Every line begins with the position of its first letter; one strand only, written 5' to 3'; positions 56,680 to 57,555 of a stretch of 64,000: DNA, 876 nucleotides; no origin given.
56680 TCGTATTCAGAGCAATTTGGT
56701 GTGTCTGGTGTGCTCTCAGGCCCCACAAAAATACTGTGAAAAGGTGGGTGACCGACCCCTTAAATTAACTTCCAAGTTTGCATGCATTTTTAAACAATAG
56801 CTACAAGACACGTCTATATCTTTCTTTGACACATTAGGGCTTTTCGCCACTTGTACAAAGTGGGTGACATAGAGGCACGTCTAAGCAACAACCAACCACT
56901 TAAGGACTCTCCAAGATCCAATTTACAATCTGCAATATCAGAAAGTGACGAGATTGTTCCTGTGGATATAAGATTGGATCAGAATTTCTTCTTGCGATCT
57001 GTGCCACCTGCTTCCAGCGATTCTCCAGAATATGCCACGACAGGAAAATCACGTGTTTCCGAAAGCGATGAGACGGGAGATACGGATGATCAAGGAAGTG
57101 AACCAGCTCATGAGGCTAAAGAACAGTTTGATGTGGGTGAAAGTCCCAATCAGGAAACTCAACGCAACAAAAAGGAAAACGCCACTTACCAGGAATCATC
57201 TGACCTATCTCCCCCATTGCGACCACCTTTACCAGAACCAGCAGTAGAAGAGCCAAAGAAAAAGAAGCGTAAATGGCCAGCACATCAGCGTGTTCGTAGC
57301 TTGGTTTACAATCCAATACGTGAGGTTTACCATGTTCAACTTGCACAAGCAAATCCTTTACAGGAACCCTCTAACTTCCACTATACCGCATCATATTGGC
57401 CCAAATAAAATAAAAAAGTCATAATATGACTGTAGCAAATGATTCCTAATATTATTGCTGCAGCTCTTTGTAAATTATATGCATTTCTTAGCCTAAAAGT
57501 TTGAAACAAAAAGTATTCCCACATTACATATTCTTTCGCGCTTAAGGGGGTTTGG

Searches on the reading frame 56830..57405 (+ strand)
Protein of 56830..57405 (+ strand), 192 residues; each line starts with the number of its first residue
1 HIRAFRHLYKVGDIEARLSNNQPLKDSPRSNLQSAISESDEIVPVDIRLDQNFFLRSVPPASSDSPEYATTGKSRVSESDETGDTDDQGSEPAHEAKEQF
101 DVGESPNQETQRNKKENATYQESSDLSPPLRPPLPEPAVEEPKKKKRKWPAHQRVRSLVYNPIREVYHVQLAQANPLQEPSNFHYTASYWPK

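Call 10: search_protein_families(library=pfam, proteins=[window:56830-57405:+], max_evalue=0.01)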
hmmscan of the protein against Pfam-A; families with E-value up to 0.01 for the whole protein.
window:56830-57405:+ (192 aa): 0 families

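Call 68: find_related_loci(query=A2, collection=metagenome_contigs, flank=10000)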
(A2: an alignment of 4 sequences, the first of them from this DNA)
Query A2 (189 aa) in metagenome_contigs; peptide patterns used: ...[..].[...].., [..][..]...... (x = any residue, [..] = any of these).
600 stretches matched a pattern (row limit reached: there are more); 1 encode a relative of the query (tblastn E <= 1e-3); 1 distinct loci.
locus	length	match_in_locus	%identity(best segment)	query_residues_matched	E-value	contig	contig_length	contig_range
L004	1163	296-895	42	1-189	9e-43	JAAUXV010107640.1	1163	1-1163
